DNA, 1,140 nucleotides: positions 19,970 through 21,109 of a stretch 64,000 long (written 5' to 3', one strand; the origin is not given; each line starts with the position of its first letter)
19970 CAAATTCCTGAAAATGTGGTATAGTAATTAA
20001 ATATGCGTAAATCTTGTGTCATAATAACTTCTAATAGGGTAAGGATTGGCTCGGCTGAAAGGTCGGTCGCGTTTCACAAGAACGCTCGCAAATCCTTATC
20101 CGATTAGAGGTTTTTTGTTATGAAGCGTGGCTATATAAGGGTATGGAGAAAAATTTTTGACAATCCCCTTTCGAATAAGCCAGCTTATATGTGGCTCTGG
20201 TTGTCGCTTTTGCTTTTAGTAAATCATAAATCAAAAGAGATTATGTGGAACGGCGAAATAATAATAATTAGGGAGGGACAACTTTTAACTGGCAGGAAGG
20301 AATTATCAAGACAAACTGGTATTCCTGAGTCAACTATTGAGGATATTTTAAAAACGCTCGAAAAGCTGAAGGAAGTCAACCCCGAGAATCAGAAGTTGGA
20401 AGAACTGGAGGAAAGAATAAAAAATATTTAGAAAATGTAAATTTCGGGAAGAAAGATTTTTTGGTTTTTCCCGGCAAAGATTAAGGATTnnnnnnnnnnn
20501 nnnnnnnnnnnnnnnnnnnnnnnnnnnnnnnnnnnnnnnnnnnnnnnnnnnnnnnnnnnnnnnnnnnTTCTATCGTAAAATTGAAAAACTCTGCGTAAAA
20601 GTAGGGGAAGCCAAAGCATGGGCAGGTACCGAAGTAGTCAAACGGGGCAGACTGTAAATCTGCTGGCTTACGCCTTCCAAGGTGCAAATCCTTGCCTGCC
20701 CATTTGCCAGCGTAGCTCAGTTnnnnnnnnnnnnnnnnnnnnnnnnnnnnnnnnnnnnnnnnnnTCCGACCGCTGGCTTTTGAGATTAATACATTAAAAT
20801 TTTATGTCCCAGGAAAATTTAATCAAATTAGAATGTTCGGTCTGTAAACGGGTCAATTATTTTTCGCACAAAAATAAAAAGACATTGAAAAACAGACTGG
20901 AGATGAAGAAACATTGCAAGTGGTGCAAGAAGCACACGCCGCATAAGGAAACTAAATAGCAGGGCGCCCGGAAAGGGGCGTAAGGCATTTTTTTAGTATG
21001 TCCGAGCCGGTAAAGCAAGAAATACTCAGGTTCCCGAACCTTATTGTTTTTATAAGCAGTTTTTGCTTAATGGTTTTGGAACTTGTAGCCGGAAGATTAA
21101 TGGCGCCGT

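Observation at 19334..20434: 85-bp direct repeat of the TPR-gene 3' end bracketing an approximately 930-bp insert with a Rep-like wHTH fragment, next to a tRNA cluster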

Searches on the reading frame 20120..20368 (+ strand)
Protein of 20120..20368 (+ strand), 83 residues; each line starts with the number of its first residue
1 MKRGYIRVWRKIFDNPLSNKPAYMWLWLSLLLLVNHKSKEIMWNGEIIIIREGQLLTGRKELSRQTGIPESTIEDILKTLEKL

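Call 11: find_homologous_proteins(query=window:20120-20368:+, max_evalue=0.01)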
Query seq(83 aa) (83 aa): 2 proteins with E <= 0.01 among 2 candidates.
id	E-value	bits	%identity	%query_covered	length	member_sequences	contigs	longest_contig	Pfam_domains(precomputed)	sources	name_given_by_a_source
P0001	4.1e-29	118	100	72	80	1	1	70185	-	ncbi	-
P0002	1.0e-24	104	62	99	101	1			-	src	-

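Call 13: find_encoding_contigs(protein=P0002, flank=10000)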
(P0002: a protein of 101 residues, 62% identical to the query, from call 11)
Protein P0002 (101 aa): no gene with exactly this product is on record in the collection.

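Call 15: find_encoding_contigs(protein=P0001, flank=10000)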
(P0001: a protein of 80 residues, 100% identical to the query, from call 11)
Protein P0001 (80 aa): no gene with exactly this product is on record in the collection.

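Call 17: find_encoding_contigs(protein=P0005, flank=10000)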
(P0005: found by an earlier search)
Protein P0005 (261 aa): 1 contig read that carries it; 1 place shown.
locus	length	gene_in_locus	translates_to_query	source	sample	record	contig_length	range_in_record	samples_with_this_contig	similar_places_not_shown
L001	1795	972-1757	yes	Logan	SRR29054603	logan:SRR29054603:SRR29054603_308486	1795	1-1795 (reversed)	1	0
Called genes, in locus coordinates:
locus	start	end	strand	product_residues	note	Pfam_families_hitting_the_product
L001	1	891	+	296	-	?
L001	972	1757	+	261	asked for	PF13181:TPR_8 (faint), PF23914:TPR_CcmH_CycH (faint), PF00515:TPR_1 (faint), PF07719:TPR_2 (faint), PF13414:TPR_11 (faint), PF14559:TPR_19 (weak), PF13371:TPR_9, PF13424:TPR_12 (weak), +2 more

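Call 23: search_protein_families(library=phrogs, proteins=[P0002], max_evalue=1)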
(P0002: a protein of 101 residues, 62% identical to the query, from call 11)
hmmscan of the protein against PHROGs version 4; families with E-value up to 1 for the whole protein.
P0002 (101 aa): 7 families
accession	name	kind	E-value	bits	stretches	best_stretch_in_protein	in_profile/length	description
phrog_2514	-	DNA, RNA and nucleotide metabolism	1.1e-25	91.5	1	2-101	2-106/270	DnaD-like helicase loader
phrog_27581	-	unknown function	5.4e-12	46.9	1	3-101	26-131/216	-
phrog_7498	-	DNA, RNA and nucleotide metabolism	5.9e-12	46.4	1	3-100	5-100/296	DnaD-like helicase loader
phrog_186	-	DNA, RNA and nucleotide metabolism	1.9e-10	41.9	1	2-98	19-103/308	DnaD-like helicase loader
phrog_345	-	DNA, RNA and nucleotide metabolism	4.2e-07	30.9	1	4-93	26-104/297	replication initiation O-like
phrog_35955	-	unknown function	0.0096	16.4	1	27-100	28-101/285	-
phrog_36920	-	unknown function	0.2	12.2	1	33-59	2-28/32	-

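Call 24: search_protein_families(library=pfam, proteins=[P0002], max_evalue=5)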
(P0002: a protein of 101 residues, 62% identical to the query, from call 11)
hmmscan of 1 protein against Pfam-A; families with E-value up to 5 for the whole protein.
P0002 (101 aa): 8 families
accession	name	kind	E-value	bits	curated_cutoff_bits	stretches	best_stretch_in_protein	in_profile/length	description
PF01978.25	TrmB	-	0.0028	17.9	25.6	1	60-96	26-64/68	Sugar-specific transcriptional regulator TrmB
PF04492.19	Phage_rep_O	-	0.016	16.2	28.7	1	2-93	6-85/95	Bacteriophage replication protein O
PF21100.3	MCM_C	-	0.021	15.1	27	1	61-97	29-64/64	MCM protein C-terminal winged helix-turn-helix domain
PF05732.17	RepL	-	0.046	13.7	20.3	1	22-94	41-113/164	Firmicute plasmid replication protein (RepL)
PF13412.12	HTH_24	-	0.055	13.5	21.9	1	60-86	21-47/48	Winged helix-turn-helix DNA-binding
PF22167.2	PH0730-like_N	-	0.075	13.6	30.2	1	57-89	16-49/60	PH0730-like, N-terminal domain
PF09339.16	HTH_IclR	-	0.087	13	22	1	60-89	22-51/52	IclR helix-turn-helix domain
PF14394.12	DUF4423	-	0.09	13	30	1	60-95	40-75/165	Domain of unknown function (DUF4423)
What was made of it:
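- On Pfam Phage_rep_O (PF04492) / Phage_rep_org_N (PF09681): P0002: Phage_rep_O 16.2 bits against a cut-off of 28.7 (call 24).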

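Call 27: find_related_loci(query=A2, collection=viral_contigs, flank=10000)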
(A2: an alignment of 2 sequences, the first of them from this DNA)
Query A2 (83 aa) in viral_contigs; peptide patterns used: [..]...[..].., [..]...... (x = any residue, [..] = any of these).
163 stretches matched a pattern; 9 encode a relative of the query (tblastn E <= 1e-3); 9 distinct loci.
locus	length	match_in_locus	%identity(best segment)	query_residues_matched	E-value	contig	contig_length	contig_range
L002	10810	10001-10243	56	1-81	5e-29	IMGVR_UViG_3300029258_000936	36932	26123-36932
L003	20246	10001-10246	59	1-82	7e-28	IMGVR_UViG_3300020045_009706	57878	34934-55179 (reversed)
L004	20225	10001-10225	36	4-80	2e-13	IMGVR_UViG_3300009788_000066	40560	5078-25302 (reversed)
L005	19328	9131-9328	32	4-67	6e-8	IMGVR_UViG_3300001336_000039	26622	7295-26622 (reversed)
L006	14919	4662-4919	30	1-82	1e-7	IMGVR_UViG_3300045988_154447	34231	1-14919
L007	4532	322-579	30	1-82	1e-7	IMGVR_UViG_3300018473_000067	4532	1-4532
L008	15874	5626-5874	27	4-82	3e-7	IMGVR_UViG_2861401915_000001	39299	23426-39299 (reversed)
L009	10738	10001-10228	33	3-82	3e-6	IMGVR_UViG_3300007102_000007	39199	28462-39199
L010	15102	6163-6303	34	21-67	3e-5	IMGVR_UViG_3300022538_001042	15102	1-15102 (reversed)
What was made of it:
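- On Integrated prophage / integrative element with attL-attR: The nearest Rep relatives are 56-62% identical (calls 11, 27).
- No closer relative of the Rep fragment than 62% identity exists in 5.8 billion proteins or in IMG/VR (calls 11, 27).
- Tried and rejected: Rep relatives are at most 62% identical (calls 11, 27).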

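Call 28: find_related_loci(query=A2, collection=genome_contigs, flank=10000)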
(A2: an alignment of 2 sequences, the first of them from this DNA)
Query A2 (83 aa) in genome_contigs; peptide patterns used: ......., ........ (x = any residue, [..] = any of these).
112 stretches matched a pattern, but none encodes a relative of the query by tblastn (E <= 1e-3).
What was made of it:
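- Tried and rejected: The first genome_contigs scan for Rep found nothing (call 28).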

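Call 65: search_dna_similar(query=window:20120-20353:+, collection=phages, mode=protein, max_rows=12, max_evalue=0.001)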
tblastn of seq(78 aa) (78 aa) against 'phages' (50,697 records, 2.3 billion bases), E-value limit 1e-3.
Records with a match: 8; places in all: 8; records where one place covers at least 80% of the query: 8.
Best place of each record, by identity: <60% 8.
By first word of the organism name: Pseudomonas 5; Shewanella 2; Siphoviridae 1.
By host as written in the record: Pseudomonas syringae 7C 4; - 3; Pseudomonas cuatrocienegasensis strain KR2-17 1.
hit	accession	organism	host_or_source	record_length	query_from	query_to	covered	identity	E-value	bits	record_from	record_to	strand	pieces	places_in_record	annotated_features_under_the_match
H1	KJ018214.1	Shewanella sp. phage 3/49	Baltic Sea ice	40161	1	78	100%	37.2%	1e-5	46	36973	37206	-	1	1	hypothetical protein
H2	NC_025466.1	Shewanella sp. phage 3/49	Baltic Sea ice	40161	1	78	100%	37.2%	1e-5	46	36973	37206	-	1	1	DnaD-like helicase loader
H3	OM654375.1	Pseudomonas phage vB_PcuM_ KLEP17-4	Pseudomonas cuatrocienegasensis strain ...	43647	4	78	96%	36.0%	4e-7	50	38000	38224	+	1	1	hypothetical protein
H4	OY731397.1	Siphoviridae sp. ctekg1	-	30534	1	77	99%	32.5%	1e-4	44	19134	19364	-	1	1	DnaD-like helicase loader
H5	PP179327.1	Pseudomonas phage Orisa03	Pseudomonas syringae 7C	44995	5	78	95%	29.7%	3e-4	42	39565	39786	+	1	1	hypothetical protein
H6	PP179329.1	Pseudomonas phage Orisa01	Pseudomonas syringae 7C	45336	5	78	95%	29.7%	3e-4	42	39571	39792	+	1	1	hypothetical protein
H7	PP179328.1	Pseudomonas phage Orisa02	Pseudomonas syringae 7C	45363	5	78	95%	29.7%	3e-4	42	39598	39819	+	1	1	hypothetical protein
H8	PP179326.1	Pseudomonas phage Orimi01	Pseudomonas syringae 7C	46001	5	78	95%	29.7%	3e-4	42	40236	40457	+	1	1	hypothetical protein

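Call 73: search_protein_families(library=pfam, proteins=[L003:10001-10675:+, L002:10001-10750:+], max_evalue=0.1)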
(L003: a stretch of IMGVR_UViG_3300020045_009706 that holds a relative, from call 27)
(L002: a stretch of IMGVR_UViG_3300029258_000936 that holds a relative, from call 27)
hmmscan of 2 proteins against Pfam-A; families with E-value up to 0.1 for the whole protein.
L003:10001-10675:+ (225 aa): 9 families
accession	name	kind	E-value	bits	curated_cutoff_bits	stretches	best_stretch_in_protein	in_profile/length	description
PF01978.25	TrmB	-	0.00049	20.3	25.6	1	60-95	26-61/68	Sugar-specific transcriptional regulator TrmB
PF25213.1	HVO_A0261_N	-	0.0011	19.2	35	1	59-97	27-64/86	HVO_A0261 N-terminal domain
PF14394.12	DUF4423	-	0.0025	18.1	30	1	60-98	40-78/165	Domain of unknown function (DUF4423)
PF13412.12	HTH_24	-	0.0038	17.2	21.9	1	60-86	21-47/48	Winged helix-turn-helix DNA-binding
PF09339.16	HTH_IclR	-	0.01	16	22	1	60-88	22-50/52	IclR helix-turn-helix domain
PF22798.2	DUF5817_CT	-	0.019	15.3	29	1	64-95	23-53/54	DUF5817, C-terminal domain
PF13545.12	HTH_Crp_2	-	0.027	14.9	27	1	57-102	23-64/70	Crp-like helix-turn-helix domain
PF04218.19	CENP-B_N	-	0.048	13.7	21.2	0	52-79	21-45/53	CENP-B N-terminal DNA-binding domain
PF21100.3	MCM_C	-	0.063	13.6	27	0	65-96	30-63/64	MCM protein C-terminal winged helix-turn-helix domain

L002:10001-10750:+ (250 aa): 8 families
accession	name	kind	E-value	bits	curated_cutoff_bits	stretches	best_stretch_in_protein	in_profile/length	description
PF25213.1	HVO_A0261_N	-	0.0013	19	35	1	59-97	27-64/86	HVO_A0261 N-terminal domain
PF09681.16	Phage_rep_org_N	-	0.0033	17.9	23.3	1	21-121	24-115/121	N-terminal phage replisome organiser (Phage_rep_org_N)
PF01978.25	TrmB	-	0.015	15.5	25.6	1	60-95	26-63/68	Sugar-specific transcriptional regulator TrmB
PF13412.12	HTH_24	-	0.021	14.9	21.9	1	60-86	21-47/48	Winged helix-turn-helix DNA-binding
PF04218.19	CENP-B_N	-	0.04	14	21.2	0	59-78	25-44/53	CENP-B N-terminal DNA-binding domain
PF05961.16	Chordopox_A13L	-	0.058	14.1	24.1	0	124-160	27-63/69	Chordopoxvirus A13L protein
PF13545.12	HTH_Crp_2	-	0.094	13.1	27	0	59-103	25-65/70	Crp-like helix-turn-helix domain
PF09339.16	HTH_IclR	-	0.1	12.9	22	0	60-88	22-50/52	IclR helix-turn-helix domain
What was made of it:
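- On Pfam Phage_rep_O (PF04492) / Phage_rep_org_N (PF09681): L002 protein: Phage_rep_org_N 17.9 bits against 23.3 (call 73).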

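Call 75: search_solved_structures(query=L003:10001-10675:+, max_evalue=1)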
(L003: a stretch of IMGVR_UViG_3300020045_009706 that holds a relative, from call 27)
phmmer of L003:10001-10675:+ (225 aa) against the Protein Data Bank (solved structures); distinct sequences matched with E-value up to 1: 2.
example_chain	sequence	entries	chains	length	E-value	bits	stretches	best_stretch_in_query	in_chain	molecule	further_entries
8esw_A1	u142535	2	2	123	0.049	16.5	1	90-152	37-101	NADH dehydrogenase [ubiquinone] 1 alpha subcomplex subunit 1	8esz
7suk_NA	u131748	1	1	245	0.26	14.2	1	116-213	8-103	U3 small nucleolar RNA-associated protein MPP10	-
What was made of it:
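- On Winged-helix fold of replication initiators (structural): PDB sequence search: none (call 75).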

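Call 80: predict_structure(alignment_id=A5)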
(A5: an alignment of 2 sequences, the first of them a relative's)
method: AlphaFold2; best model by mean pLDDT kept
length: 101 residues; sequences in the alignment: 2
mean_pLDDT: 66.0   pTM: 0.50
mean pLDDT of the five models: 66.0, 65.8, 65.4, 59.0, 56.3
residues with pLDDT >= 90: 0; 70-90: 41; 50-70: 52; < 50: 8
segments of 3 or more residues with pLDDT < 50: 1-3
pLDDT, mean of each block of 10 residues (from residue 1): 54 57 66 68 76 76 76 74 65 49 42
secondary structure, 60 per line:
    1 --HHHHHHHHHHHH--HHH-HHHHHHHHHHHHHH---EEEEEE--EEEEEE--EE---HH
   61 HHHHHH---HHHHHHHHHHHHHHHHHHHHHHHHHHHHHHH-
elements in order: H3-14 H21-34 E38-43 E46-51 H59-66 H70-100
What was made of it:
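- On Winged-helix fold of replication initiators (structural): AlphaFold model of P0002 from a 2-sequence alignment has pLDDT 66 (call 80).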

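Call 82: fold_search(model_id=the predicted structure, library=pdb)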
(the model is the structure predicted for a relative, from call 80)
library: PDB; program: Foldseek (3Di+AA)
matches with E <= 10: 140; with E <= 0.001: 0
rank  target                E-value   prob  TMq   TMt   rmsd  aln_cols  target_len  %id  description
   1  4e22                  9.3e-01  0.10  0.20  0.11   8.6        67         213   18  Structure of cytidine monophosphate kinase from Yersinia pseudotuberculosis (released 2012-12-19)
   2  3sfv_B                1.2e+00  0.15  0.25  0.08  12.8        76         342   14  Crystal structure of the GDP-bound Rab1a S25N mutant in complex with the coiled-coil domain of LidA from Legionella pn (released 2012-04-18)
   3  1cke                  1.3e+00  0.10  0.21  0.12   8.9        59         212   14  CMP KINASE FROM ESCHERICHIA COLI FREE ENZYME STRUCTURE (released 1999-09-20)
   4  9vhl_D                1.3e+00  0.06  0.22  0.07  13.1        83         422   20  cryoEM structure of retron-Eco7 complex (form II) (released 2026-01-07)
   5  2jfg                  1.7e+00  0.08  0.19  0.05  11.1        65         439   17  Crystal structure of MurD ligase in complex with UMA and ADP (released 2007-05-15)
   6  2fem                  2.0e+00  0.08  0.21  0.12   8.8        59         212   14  Mutant R188M of the Cytidine Monophosphate Kinase From E. Coli (released 2006-01-10)
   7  9u9y_A                2.0e+00  0.05  0.19  0.07  12.5        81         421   20  Cryo-EM structure of retron Ec78 effector complex (released 2025-12-10)
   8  5a5f                  2.3e+00  0.07  0.19  0.05  10.8        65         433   18  CRYSTAL STRUCTURE OF MURD LIGASE FROM ESCHERICHIA COLI IN COMPLEX WITH UMA AND ADP (released 2016-04-13)
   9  6nr8_1                2.8e+00  0.06  0.27  0.26  16.6        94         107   15  hTRiC-hPFD Class6 (released 2019-06-19)
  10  2zdi_B                3.2e+00  0.09  0.33  0.32  14.6        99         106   12  Crystal structure of Prefoldin from Pyrococcus horikoshii OT3 (released 2008-02-05)
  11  1kdo_A                3.2e+00  0.06  0.20  0.11   8.8        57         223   16  CYTIDINE MONOPHOSPHATE KINASE FROM E. COLI IN COMPLEX WITH CYTIDINE MONOPHOSPHATE (released 2002-01-22)
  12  8v8x                  3.2e+00  0.06  0.19  0.05  10.7        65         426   17  Crystal Structure of Apo UDP-N-acetylmuramoylalanine--D-glutamate ligase (MurD) from E. coli (Orthorhombic P form2) (released 2023-12-13)
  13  9bn8                  3.4e+00  0.06  0.19  0.05  11.1        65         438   17  Crystal Structure of UDP-N-acetylmuramoylalanine--D-glutamate ligase (MurD) from E. coli in complex with UMA and inhibit (released 2024-05-15)
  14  2y67                  3.9e+00  0.05  0.19  0.05  11.0        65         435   17  New 5-Benzylidenethiazolidine-4-one Inhibitors of Bacterial MurD Ligase: Design, Synthesis, Crystal Structures, and Biol (released 2011-10-19)
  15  2zxi_D                3.9e+00  0.05  0.28  0.08   8.8       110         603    9  Structure of Aquifex aeolicus GidA in the form II crystal (released 2009-05-19)
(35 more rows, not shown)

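Call 83: search_protein_families(library=phrogs, proteins=[L003:10001-10675:+, L002:10001-10750:+], max_evalue=0.00001)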
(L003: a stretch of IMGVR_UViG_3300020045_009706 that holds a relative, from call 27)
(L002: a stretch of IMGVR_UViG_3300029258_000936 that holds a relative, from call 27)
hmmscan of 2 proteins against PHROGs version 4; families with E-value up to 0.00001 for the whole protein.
L003:10001-10675:+ (225 aa): 6 families
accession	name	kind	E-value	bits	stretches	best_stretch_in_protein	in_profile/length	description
phrog_2514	-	DNA, RNA and nucleotide metabolism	1.6e-32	113.9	1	1-138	1-152/270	DnaD-like helicase loader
phrog_186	-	DNA, RNA and nucleotide metabolism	1.6e-15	58.6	1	2-139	19-140/308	DnaD-like helicase loader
phrog_7498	-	DNA, RNA and nucleotide metabolism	1.6e-15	58.1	1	3-133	5-137/296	DnaD-like helicase loader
phrog_27581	-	unknown function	8.2e-13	49.6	1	3-119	26-149/216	-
phrog_345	-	DNA, RNA and nucleotide metabolism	1.7e-07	32.3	1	3-129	25-137/297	replication initiation O-like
phrog_35955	-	unknown function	1.4e-06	29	1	24-110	27-111/285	-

L002:10001-10750:+ (250 aa): 6 families
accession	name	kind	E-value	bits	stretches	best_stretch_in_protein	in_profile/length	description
phrog_2514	-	DNA, RNA and nucleotide metabolism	1e-35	124.3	1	1-180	1-190/270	DnaD-like helicase loader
phrog_186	-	DNA, RNA and nucleotide metabolism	7.6e-18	66.2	1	2-147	19-172/308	DnaD-like helicase loader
phrog_7498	-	DNA, RNA and nucleotide metabolism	5e-14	53.2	1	3-153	5-142/296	DnaD-like helicase loader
phrog_27581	-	unknown function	1.9e-11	45.2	1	3-129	26-156/216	-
phrog_35955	-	unknown function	6.1e-06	26.9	1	25-136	28-137/285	-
phrog_345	-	DNA, RNA and nucleotide metabolism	7.9e-06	26.8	0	4-154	26-167/297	replication initiation O-like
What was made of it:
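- On Phage DnaD-like helicase loader / replisome organiser (PHROG 2514): L002/L003 proteins E=1e-35 and 1.6e-32 (calls 23, 83).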

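Call 84: search_protein_families(library=ncbifam, proteins=[L003:10001-10675:+], max_evalue=0.1)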
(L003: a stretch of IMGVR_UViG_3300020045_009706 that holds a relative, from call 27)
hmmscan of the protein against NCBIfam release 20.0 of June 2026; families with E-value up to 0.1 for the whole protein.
L003:10001-10675:+ (225 aa): 4 families
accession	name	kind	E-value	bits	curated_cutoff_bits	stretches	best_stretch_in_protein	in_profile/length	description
NF052282.1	PLP_TF_PdxR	equivalog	0.0017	17.5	320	1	50-123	19-83/448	MocR-like pyridoxine biosynthesis transcription factor PdxR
TIGR01884.1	cas_HTH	subfamily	0.02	14.3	60.2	1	60-93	160-192/202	CRISPR-associated CARF protein Csa3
NF007341.0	PRK09834.1-3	equivalog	0.02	14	269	1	58-90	29-61/274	DNA-binding transcriptional regulator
NF007342.0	PRK09834.1-4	equivalog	0.086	11.8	251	0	56-87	29-60/263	DNA-binding transcriptional regulator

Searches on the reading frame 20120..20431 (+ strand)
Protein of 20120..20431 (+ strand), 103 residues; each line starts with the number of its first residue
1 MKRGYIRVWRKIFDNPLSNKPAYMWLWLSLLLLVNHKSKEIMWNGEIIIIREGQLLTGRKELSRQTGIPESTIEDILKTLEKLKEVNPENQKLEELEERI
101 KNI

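Call 6: search_protein_families(library=pfam, proteins=[window:20120-20431:+], max_evalue=1)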
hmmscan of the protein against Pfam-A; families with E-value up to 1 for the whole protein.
window:20120-20431:+ (103 aa): 9 families
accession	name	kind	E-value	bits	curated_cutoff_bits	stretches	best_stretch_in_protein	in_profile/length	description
PF04218.19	CENP-B_N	-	0.0011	19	21.2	1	58-83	24-49/53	CENP-B N-terminal DNA-binding domain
PF09339.16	HTH_IclR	-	0.0034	17.6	22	1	60-83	22-45/52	IclR helix-turn-helix domain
PF01978.25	TrmB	-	0.0094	16.2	25.6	1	60-86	26-52/68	Sugar-specific transcriptional regulator TrmB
PF13412.12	HTH_24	-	0.017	15.1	21.9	1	60-82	21-43/48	Winged helix-turn-helix DNA-binding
PF25787.1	HTH_SB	-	0.042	14.1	43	1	57-85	23-51/53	Sleeping Beauty transposase HTH domain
PF12651.13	RHH_3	-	0.072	13.5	21.6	1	60-72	18-30/44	Ribbon-helix-helix domain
PF13443.12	HTH_26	-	0.087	13.5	22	1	60-79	14-33/63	Cro/C1-type HTH DNA-binding domain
PF14394.12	DUF4423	-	0.092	13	30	1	60-95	40-76/165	Domain of unknown function (DUF4423)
PF13542.12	HTH_Tnp_ISL3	-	0.21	11.5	27.4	1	60-78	30-48/51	Helix-turn-helix domain of transposase family ISL3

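Call 23: search_protein_families(library=phrogs, proteins=[window:20120-20428:+], max_evalue=1)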
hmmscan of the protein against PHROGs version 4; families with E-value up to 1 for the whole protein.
window:20120-20428:+ (103 aa): 12 families
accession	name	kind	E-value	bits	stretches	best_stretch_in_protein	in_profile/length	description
phrog_2514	-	DNA, RNA and nucleotide metabolism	1.9e-17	64.4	1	1-90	1-95/270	DnaD-like helicase loader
phrog_186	-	DNA, RNA and nucleotide metabolism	5.5e-08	33.8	1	2-84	19-90/308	DnaD-like helicase loader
phrog_7498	-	DNA, RNA and nucleotide metabolism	5.1e-06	26.9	1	2-82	4-82/296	DnaD-like helicase loader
phrog_27581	-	unknown function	9.3e-06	26.5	1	2-67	25-94/216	-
phrog_270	-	DNA, RNA and nucleotide metabolism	0.009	16.4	1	53-97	64-108/383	replication initiation protein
phrog_12444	-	unknown function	0.016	16.3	1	72-103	24-55/63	-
phrog_3951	-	unknown function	0.019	15.5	1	53-97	142-180/301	-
phrog_9425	-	transcription regulation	0.092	13.5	1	60-79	24-43/72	transcriptional repressor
phrog_428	-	DNA, RNA and nucleotide metabolism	0.093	12.8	1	21-91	101-162/455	replication initiation protein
phrog_345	-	DNA, RNA and nucleotide metabolism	0.11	13.1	1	2-84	24-95/297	replication initiation O-like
phrog_8038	-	unknown function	0.16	12.9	1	58-76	18-36/66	-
phrog_4583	-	transcription regulation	0.32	12.1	1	59-78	26-45/81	transcriptional repressor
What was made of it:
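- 20120..20431 (+): ORF103: residues 1-77 are the N-terminal HTH domain of a phage DnaD-like helicase loader / replisome organiser, cut before the wing. Residues 78-103 are the duplicated TPR tail. phrog_2514 E=1.9e-17, profile positions 1-95 of 270 (call 23).
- On Phage DnaD-like helicase loader / replisome organiser (PHROG 2514): E=1.9e-17, 64.4 bits, residues 1-90 against profile positions 1-95 of 270 (call 23).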

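Call 74: search_protein_families(library=padloc, proteins=[window:20120-20428:+], max_evalue=0.1)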
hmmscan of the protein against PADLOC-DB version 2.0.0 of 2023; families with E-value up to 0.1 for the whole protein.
window:20120-20428:+ (103 aa): 2 families
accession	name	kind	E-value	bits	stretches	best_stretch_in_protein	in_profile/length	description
PDLC01848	CARF3--CARF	-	0.0086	13.8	1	60-94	153-186/197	-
PDLC01044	Csa3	-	0.015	13.2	1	60-83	153-176/194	Type I-A associated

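Call 84: search_protein_families(library=ncbifam, proteins=[window:20120-20428:+], max_evalue=0.1)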
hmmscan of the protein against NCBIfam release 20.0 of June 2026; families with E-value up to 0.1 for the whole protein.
window:20120-20428:+ (103 aa): 2 families
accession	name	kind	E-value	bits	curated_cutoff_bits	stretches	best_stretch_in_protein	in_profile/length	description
NF008400.0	PRK11199.1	equivalog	0.026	13.5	273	1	51-102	49-100/374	bifunctional chorismate mutase/prephenate dehydrogenase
TIGR01799.1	CM_T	equivalog_domain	0.069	13.3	95.9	1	51-80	45-74/83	chorismate mutase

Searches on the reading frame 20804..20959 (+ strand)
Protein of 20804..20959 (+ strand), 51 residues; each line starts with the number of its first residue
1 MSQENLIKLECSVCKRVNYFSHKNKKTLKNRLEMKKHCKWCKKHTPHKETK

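Call 6: search_protein_families(library=pfam, proteins=[window:20804-20959:+], max_evalue=1)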
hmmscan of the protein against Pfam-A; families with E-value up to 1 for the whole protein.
window:20804-20959:+ (51 aa): 4 families
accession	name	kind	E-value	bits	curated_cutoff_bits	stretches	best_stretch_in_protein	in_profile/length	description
PF00471.26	Ribosomal_L33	-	4.6e-17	62.5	25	1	6-51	2-47/47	Ribosomal protein L33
PF16685.11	zf-RING_10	-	0.048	14.2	31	1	25-50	27-52/70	zinc RING finger of MSL2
PF24734.1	DUF7685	-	0.66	10.4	27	0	38-50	2-14/43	Domain of unknown function (DUF7685)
PF25205.1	DUF7835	-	0.72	10.1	27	1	28-48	5-25/66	Domain of unknown function (DUF7835)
